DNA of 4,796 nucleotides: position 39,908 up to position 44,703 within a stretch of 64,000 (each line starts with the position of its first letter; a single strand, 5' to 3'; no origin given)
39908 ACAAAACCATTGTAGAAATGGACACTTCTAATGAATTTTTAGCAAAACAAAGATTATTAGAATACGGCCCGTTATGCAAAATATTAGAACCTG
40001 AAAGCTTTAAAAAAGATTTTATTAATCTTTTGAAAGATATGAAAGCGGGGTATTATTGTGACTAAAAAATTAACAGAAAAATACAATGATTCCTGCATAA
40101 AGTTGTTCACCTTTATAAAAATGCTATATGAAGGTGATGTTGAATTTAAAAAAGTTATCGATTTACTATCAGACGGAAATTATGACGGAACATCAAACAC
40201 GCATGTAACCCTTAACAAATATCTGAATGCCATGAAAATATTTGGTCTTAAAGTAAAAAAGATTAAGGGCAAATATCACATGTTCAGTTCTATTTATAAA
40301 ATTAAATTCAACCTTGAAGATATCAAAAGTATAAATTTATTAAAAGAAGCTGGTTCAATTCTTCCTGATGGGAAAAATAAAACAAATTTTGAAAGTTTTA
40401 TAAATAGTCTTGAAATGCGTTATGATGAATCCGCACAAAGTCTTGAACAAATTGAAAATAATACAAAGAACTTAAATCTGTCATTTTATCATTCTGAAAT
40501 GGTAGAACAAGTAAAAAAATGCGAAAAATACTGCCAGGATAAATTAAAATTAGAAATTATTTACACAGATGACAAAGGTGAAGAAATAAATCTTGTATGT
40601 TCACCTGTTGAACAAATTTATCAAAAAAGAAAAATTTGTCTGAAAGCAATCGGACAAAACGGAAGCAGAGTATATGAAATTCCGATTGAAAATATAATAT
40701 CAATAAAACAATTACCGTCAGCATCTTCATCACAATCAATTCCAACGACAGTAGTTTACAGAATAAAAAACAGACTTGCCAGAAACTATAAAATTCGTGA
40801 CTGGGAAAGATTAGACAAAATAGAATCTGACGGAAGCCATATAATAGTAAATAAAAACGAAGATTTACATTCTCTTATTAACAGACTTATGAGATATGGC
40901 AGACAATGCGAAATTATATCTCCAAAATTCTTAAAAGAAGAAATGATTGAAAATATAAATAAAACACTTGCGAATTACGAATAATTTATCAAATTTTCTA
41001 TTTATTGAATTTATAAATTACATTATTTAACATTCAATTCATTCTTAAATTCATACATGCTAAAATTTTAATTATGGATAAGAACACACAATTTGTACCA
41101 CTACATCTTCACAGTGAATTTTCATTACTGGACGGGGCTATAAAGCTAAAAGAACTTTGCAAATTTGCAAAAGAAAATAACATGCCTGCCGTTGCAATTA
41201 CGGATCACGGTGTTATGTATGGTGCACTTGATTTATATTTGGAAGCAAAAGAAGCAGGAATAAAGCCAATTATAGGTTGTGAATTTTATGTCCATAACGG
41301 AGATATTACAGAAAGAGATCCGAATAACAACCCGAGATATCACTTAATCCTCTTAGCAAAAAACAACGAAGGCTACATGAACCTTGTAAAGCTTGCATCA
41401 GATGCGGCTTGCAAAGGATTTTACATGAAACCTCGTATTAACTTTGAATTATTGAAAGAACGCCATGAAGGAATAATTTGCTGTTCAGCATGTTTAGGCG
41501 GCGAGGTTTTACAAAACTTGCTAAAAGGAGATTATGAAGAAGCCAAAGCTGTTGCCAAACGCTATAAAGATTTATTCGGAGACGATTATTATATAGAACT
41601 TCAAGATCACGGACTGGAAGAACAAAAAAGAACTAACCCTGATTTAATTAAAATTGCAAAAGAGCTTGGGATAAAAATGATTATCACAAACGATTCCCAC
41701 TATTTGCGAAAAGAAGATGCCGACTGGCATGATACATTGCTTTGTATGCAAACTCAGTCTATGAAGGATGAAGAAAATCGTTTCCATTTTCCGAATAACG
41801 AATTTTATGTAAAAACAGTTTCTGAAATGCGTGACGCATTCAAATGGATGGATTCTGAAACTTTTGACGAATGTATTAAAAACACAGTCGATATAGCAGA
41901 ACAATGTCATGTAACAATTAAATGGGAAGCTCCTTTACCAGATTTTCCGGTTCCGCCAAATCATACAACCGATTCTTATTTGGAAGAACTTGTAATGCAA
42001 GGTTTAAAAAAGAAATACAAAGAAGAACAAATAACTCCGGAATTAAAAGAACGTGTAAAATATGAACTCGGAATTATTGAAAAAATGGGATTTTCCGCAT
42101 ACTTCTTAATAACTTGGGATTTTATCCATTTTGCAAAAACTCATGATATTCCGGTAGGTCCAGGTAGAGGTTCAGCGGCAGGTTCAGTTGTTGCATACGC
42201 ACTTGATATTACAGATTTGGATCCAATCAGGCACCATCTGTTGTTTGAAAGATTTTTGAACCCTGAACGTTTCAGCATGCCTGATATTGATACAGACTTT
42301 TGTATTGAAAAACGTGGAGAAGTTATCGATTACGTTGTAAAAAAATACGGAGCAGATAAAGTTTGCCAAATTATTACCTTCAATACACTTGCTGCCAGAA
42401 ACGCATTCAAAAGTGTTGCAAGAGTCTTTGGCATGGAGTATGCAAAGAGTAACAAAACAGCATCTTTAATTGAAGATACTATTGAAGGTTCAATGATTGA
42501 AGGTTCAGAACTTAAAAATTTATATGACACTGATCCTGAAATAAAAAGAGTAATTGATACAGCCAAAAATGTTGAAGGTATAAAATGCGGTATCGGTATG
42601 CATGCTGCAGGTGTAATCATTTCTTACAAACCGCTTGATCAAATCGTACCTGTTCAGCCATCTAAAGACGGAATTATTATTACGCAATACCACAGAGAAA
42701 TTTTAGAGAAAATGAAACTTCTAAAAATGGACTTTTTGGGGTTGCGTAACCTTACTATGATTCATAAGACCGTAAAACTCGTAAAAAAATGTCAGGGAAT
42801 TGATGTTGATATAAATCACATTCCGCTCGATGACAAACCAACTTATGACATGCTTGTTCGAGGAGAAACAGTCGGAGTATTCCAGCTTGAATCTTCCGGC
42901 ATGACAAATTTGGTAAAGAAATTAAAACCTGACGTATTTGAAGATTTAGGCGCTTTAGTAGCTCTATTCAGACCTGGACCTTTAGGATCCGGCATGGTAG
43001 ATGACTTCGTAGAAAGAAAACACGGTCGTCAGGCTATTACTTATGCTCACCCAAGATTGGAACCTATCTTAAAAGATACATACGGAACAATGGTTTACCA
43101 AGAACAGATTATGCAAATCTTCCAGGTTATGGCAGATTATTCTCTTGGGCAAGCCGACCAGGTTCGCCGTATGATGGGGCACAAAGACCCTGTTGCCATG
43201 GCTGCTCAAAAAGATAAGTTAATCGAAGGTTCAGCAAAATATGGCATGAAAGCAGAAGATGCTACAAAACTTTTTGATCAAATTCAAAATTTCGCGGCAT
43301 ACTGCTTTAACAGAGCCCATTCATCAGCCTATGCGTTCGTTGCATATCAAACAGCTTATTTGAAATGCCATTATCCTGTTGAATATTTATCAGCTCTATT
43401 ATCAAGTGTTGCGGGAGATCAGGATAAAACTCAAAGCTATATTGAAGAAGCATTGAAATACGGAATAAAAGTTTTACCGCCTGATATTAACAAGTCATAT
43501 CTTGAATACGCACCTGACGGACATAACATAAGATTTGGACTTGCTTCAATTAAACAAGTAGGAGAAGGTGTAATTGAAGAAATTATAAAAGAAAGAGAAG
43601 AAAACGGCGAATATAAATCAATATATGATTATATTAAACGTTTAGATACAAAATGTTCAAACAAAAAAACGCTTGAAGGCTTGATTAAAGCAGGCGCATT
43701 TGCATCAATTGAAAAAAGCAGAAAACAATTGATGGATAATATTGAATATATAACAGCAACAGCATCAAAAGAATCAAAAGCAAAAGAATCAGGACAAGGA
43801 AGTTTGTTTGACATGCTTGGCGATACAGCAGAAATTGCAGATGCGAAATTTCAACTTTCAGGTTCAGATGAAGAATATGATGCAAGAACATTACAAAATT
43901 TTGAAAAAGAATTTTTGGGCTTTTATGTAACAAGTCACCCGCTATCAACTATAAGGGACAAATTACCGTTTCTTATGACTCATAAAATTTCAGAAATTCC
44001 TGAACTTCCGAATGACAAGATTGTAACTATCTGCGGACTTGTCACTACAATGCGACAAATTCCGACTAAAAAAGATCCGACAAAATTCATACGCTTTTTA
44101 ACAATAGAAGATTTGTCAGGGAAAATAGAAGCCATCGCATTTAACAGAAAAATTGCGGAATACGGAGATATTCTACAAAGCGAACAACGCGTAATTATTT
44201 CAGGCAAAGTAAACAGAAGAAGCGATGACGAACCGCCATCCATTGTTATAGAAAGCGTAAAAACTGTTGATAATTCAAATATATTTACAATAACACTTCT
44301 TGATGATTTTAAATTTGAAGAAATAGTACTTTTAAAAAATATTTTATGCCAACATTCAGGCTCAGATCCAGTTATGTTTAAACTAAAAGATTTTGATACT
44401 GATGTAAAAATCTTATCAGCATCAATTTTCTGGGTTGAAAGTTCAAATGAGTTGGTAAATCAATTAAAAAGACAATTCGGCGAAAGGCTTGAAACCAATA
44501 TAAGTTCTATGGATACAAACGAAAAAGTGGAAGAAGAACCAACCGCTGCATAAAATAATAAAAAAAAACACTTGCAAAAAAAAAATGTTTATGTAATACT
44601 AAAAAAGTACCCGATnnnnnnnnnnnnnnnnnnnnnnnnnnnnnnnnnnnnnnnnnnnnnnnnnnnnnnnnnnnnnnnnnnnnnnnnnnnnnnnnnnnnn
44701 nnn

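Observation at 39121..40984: Operonic pair of WYL-domain regulators (PafB/PafC-like heterodimer architecture) immediately upstream of dnaE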

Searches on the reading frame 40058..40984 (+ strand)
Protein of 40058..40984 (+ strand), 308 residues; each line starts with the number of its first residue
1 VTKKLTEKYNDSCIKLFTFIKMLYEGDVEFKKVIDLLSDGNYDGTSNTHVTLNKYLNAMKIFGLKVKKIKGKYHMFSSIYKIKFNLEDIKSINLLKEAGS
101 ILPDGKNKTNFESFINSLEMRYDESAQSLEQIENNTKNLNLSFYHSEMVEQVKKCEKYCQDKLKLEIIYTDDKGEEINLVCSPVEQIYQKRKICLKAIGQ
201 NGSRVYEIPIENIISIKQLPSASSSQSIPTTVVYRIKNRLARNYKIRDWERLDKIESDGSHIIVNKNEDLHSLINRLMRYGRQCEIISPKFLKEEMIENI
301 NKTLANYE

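Call 3: search_protein_families(library=pfam, proteins=[window:40058-40984:+], max_evalue=1)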
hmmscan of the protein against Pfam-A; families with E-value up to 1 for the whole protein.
window:40058-40984:+ (308 aa): 1 family
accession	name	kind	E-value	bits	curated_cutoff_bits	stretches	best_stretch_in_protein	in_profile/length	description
PF25583.1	WCX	-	2e-05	25.3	23.9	1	232-302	5-74/76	WCX domain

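Call 4: search_protein_families(library=ncbifam, proteins=[window:40058-40984:+], max_evalue=1)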
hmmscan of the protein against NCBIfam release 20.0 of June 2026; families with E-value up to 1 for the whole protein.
window:40058-40984:+ (308 aa): 1 family
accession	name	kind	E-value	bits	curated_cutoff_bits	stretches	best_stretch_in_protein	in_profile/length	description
TIGR03985.1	TIGR03985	hypoth_equivalog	0.0041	16.7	60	1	262-308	204-249/249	TIGR03985 family CRISPR-associated protein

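Call 5: search_protein_families(library=padloc, proteins=[window:40058-40984:+], max_evalue=1)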
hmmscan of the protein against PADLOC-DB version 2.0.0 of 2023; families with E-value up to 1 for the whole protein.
window:40058-40984:+ (308 aa): 6 families
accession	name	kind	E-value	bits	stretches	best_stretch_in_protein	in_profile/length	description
PDLC01652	WYL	-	8.1e-09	34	1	179-304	42-162/162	"CAS-I,CAS-II,CAS-III,CAS-IV,CAS-V,CAS-VI; associated_signaling"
PDLC01766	Cas3c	-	5.3e-05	19.6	1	227-304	234-313/1009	-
PDLC01484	WYL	-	7.3e-05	20.1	1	271-308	400-437/437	"CAS-I,CAS-II,CAS-III,CAS-IV,CAS-V,CAS-VI; associated_signaling"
PDLC01510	WYL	-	7.3e-05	20.1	1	271-308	400-437/437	"CAS-I,CAS-II,CAS-III,CAS-IV,CAS-V,CAS-VI; associated_signaling"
PDLC01046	WYL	-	0.0011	16.2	1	260-308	387-434/435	HTH-WYL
PDLC01457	WYL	-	0.025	12.2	1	147-291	122-228/229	"CAS-I,CAS-II,CAS-III,CAS-IV,CAS-V,CAS-VI; associated_signaling"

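Call 10: search_solved_structures(query=window:40058-40984:+, max_evalue=10, show_alignments=2)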
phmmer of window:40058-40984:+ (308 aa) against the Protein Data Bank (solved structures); distinct sequences matched with E-value up to 10: 3.
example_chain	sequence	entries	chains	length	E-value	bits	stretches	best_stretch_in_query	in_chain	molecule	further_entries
9if7_SP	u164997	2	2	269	0.59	12.7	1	213-282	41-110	Pre-mRNA-splicing factor ISY1 homolog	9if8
7u02_B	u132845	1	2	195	2.7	10.5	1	255-301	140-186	WYL domain-containing protein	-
7tzv_A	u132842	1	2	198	2.8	10.5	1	255-301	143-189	WYL domain-containing protein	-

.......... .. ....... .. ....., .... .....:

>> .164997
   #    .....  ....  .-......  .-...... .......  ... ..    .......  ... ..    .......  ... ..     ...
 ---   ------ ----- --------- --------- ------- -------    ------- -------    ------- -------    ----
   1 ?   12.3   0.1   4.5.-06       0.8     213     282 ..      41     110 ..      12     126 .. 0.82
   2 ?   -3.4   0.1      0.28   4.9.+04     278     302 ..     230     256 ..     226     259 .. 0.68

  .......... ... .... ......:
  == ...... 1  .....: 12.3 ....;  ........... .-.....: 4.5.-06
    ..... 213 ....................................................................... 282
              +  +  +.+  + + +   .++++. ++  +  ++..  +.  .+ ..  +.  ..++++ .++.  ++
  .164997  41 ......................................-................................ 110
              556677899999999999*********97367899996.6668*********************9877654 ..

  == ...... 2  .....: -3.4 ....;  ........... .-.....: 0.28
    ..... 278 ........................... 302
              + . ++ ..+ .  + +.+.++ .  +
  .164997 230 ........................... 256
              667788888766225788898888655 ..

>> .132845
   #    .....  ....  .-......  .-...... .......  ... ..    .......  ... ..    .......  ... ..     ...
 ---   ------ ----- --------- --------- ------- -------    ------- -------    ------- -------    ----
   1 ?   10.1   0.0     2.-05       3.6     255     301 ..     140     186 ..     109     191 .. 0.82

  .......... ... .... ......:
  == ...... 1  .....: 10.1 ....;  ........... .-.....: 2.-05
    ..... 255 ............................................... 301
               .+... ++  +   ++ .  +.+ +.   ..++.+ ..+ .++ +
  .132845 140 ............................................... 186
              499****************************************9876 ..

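Call 13: find_homologous_proteins(query=window:40058-40984:+, max_evalue=0.001)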
Query window:40058-40984:+ (308 aa): 248 proteins with E <= 0.001 among 1383 candidates; the best 120 are listed.
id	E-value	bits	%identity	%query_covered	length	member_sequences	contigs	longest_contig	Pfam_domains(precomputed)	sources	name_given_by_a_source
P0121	6.3e-182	621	100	93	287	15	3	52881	PF25583.2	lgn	-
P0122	2.1e-180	616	90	100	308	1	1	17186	PF25583.2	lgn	-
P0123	1.5e-166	571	84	100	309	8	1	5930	PF25583.2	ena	-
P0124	3.2e-166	570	83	100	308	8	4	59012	PF25583.2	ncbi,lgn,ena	-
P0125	1.5e-165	568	89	93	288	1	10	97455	-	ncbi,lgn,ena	-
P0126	6.4e-164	562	83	100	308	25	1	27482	PF25583.2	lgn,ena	-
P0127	1.8e-163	561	83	100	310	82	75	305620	-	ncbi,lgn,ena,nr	ncbi:MAG TPA: WYL domain-containing protein [Candidatus Stercorousia faecigallinarum]|nr:WYL domain-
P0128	2.1e-162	557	81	100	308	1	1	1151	-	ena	-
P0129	1.2e-161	555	81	100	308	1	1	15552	-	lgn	-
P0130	1.2e-161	555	83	100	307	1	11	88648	PF25583.2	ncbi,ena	-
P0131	1.3e-161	555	83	100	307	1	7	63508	PF25583.2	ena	-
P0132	3.7e-161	553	83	100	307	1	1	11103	PF25583.2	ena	-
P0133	4.5e-161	553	82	100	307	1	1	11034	PF25583.2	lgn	-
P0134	5.5e-161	553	82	100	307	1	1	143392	PF25583.2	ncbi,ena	-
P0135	7.3e-161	552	83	99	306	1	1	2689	PF25583.2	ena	-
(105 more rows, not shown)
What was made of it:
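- Checked: The GTG start is therefore real, even though one gene caller chose M22 (P0121, 287 aa; call 13).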

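Call 19: search_solved_structures(query=A2, max_evalue=10, show_alignments=3)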
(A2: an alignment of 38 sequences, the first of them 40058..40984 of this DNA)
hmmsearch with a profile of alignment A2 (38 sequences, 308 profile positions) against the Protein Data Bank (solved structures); distinct sequences matched with E-value up to 10: 8.
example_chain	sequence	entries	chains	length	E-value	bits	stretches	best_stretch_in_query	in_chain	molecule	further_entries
9if7_SP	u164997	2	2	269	0.0037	19.6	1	215-280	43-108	Pre-mRNA-splicing factor ISY1 homolog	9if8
8f5o_F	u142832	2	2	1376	0.13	14.6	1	89-166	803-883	WD_REPEATS_REGION domain-containing protein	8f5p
7u02_B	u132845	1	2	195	0.51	12.6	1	254-301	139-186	WYL domain-containing protein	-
7tzv_A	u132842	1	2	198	0.52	12.5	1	254-301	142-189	WYL domain-containing protein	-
5j4f_A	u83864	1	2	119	0.78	12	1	149-214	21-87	Uncharacterized protein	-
9cu3_B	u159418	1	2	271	0.93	11.7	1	254-301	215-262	WYL domain-containing protein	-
9pfq_Q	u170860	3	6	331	1.3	11.2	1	254-301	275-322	WYL domain-containing protein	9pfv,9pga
8tp8_A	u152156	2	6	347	1.4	11.1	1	254-301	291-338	DeoR-family transcriptional regulator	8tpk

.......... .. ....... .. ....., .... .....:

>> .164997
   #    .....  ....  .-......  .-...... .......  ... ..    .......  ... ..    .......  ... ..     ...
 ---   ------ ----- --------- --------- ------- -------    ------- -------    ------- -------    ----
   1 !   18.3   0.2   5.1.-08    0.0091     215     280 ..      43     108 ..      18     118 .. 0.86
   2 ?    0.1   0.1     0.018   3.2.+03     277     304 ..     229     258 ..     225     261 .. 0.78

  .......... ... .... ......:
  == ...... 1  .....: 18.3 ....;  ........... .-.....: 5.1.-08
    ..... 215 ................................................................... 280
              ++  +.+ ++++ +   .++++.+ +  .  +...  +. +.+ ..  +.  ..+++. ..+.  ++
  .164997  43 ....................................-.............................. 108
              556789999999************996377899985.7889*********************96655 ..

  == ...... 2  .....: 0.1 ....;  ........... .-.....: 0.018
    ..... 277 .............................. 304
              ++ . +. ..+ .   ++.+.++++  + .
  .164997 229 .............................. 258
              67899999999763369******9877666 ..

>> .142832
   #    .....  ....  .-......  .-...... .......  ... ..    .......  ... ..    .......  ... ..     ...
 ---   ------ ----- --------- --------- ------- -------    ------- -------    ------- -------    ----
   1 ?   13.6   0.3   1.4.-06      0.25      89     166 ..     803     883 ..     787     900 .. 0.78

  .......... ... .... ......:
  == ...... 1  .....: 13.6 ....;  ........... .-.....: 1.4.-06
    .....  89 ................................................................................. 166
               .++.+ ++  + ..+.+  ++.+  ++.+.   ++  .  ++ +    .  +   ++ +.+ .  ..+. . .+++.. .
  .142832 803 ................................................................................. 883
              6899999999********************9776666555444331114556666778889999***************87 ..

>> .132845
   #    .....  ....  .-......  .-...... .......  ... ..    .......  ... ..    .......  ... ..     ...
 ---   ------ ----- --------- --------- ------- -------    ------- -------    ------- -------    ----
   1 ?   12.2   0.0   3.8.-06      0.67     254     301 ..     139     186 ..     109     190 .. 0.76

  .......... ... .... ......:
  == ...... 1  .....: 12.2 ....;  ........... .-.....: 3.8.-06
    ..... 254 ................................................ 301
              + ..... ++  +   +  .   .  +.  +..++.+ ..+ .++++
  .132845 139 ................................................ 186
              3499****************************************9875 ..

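Call 26: predict_structure(alignment_id=A2)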
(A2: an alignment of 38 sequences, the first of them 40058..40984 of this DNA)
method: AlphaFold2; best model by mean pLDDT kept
length: 308 residues; sequences in the alignment: 38
mean_pLDDT: 77.5   pTM: 0.34
mean pLDDT of the five models: 77.5, 77.1, 76.7, 76.6, 72.7
residues with pLDDT >= 90: 5; 70-90: 251; 50-70: 24; < 50: 28
segments of 3 or more residues with pLDDT < 50: 1-8, 135-145, 221-229
pLDDT, mean of each block of 10 residues (from residue 1): 45 86 86 87 77 87 82 78 80 85 86 85 75 48 51 78 82 83 82 82 80 79 43 85 84 87 82 84 79 77 78
secondary structure, 60 per line:
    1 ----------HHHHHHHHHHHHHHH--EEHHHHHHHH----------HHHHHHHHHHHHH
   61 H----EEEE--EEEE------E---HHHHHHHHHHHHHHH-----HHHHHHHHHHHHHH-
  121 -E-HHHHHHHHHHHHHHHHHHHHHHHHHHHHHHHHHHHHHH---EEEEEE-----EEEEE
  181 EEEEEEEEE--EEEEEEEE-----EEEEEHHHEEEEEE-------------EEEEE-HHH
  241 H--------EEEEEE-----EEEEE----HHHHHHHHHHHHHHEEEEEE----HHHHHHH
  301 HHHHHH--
elements in order: H11-25 H30-37 H48-61 E66-69 E72-75 H86-100 H106-119 H124-161 E165-170 E176-189 E192-199 E205-209 E213-218 E232-236 H238-241 E250-255 E261-265 H270-283 E284-289 H294-306

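Call 29: fold_search(model_id=the predicted structure, library=pdb)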
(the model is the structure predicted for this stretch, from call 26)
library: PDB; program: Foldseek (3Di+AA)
matches with E <= 10: 1011; with E <= 0.001: 26
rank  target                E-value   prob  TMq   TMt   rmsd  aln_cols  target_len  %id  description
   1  8tp8_B                2.0e-09  1.00  0.23  0.22  28.5       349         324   12  Structure of the C. crescentus WYL-activator, DriD, bound to ssDNA and cognate DNA (released 2023-11-29)
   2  8tp8_A                3.8e-09  1.00  0.23  0.22  23.2       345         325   14  Structure of the C. crescentus WYL-activator, DriD, bound to ssDNA and cognate DNA (released 2023-11-29)
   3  8tpk_B                6.6e-09  1.00  0.22  0.21  28.4       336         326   13  P6522 crystal form of C. crescentus DriD-ssDNA-DNA complex (released 2023-11-29)
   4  8tp8_D                9.2e-09  1.00  0.23  0.22  23.4       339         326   14  Structure of the C. crescentus WYL-activator, DriD, bound to ssDNA and cognate DNA (released 2023-11-29)
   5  8tpk_A                1.5e-08  1.00  0.23  0.22  22.7       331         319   12  P6522 crystal form of C. crescentus DriD-ssDNA-DNA complex (released 2023-11-29)
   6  9pfq_Q                4.6e-08  1.00  0.22  0.21  28.6       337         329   13  The cryo-EM structure of C. crescentus DriD-ssDNA-RNAP-Sigma73-bapE promoter transcription activation complex (released 2026-02-25)
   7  9pfv_Q                5.4e-08  1.00  0.22  0.21  28.1       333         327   13  The cryo-EM structure of C. crescentus DriD-ssDNA-RNAP-Sigma73-CCNA_03891/CCNA_01149 promoter transcription activation (released 2026-02-25)
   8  9cu3_B                1.5e-07  1.00  0.22  0.31  12.5       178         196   15  Allosteric mechanism of DriD transcription activator (released 2025-04-23)
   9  6sj9_A                1.7e-07  1.00  0.22  0.11  31.0       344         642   14  Proteasome accessory factor B/C (PafBC) of Arthrobacter aurescens (released 2019-10-16)
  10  9fnd_X                2.7e-07  1.00  0.21  0.20  20.0       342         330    8  Transcriptional activator PafBC bound to mycobacterial RNA polymerase (released 2025-02-12)
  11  9fnd_Y                3.3e-07  1.00  0.21  0.20  24.3       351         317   10  Transcriptional activator PafBC bound to mycobacterial RNA polymerase (released 2025-02-12)
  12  7tzv_A                3.9e-07  1.00  0.21  0.31  13.2       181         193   15  Structure of DriD C-domain bound to 9mer ssDNA (released 2022-06-01)
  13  9cu3_A                6.5e-07  1.00  0.23  0.33  12.0       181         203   15  Allosteric mechanism of DriD transcription activator (released 2025-04-23)
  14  7tzv_M                8.6e-07  1.00  0.23  0.34  12.1       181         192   15  Structure of DriD C-domain bound to 9mer ssDNA (released 2022-06-01)
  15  6sj9_B                2.2e-06  1.00  0.22  0.11  30.6       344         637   13  Proteasome accessory factor B/C (PafBC) of Arthrobacter aurescens (released 2019-10-16)
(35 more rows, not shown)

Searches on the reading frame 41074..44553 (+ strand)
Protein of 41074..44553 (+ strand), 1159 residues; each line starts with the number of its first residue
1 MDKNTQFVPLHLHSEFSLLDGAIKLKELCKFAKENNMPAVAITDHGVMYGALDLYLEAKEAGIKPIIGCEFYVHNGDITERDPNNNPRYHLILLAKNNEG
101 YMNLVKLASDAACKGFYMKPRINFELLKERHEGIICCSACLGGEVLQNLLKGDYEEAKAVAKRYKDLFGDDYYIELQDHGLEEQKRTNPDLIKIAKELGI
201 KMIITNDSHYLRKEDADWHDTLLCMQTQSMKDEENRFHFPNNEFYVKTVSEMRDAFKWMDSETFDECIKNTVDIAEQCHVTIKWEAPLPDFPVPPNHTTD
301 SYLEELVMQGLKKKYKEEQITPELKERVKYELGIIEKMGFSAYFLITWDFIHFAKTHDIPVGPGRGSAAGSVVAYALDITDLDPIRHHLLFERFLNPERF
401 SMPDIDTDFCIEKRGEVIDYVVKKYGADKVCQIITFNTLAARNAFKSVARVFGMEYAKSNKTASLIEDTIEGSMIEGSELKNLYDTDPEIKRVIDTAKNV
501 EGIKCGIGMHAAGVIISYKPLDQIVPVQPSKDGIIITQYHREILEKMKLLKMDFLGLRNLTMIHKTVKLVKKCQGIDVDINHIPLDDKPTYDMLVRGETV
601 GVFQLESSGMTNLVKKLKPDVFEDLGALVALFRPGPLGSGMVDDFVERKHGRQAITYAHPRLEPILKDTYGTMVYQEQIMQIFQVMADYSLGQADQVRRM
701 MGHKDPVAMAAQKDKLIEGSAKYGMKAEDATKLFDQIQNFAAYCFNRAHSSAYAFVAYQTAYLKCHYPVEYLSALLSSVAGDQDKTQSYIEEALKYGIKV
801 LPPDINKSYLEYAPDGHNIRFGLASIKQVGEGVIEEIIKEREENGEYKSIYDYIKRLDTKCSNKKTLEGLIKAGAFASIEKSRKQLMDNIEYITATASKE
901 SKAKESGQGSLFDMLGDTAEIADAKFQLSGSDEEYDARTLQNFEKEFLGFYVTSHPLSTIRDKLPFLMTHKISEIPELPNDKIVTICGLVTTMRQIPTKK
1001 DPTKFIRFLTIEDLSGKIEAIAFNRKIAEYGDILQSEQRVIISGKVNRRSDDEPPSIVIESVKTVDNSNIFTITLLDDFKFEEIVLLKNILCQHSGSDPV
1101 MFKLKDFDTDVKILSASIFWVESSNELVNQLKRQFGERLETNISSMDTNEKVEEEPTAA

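Call 3: search_protein_families(library=pfam, proteins=[window:41074-44553:+], max_evalue=1)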
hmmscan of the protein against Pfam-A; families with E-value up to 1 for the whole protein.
window:41074-44553:+ (1159 aa): 6 families
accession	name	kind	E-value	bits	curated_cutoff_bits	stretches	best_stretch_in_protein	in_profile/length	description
PF07733.18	DNA_pol3_alpha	-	7e-96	321.3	23.9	1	301-556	1-260/260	Bacterial DNA polymerase III alpha NTPase domain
PF17657.6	DNA_pol3_finger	-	1.8e-65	219.8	22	1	559-722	1-164/166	Bacterial DNA polymerase III alpha subunit finger domain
PF02811.25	PHP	-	8.7e-58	195.7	26.4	1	10-179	2-164/164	PHP domain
PF14579.12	HHH_6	-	1.9e-29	102.1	25.6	1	797-886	1-90/90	Helix-hairpin-helix motif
PF01336.31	tRNA_anti-codon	-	9.2e-11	42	27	1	984-1064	1-74/75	OB-fold nucleic acid binding domain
PF07318.18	DUF1464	-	0.17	11.5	23.5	1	836-910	221-293/327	Protein of unknown function (DUF1464)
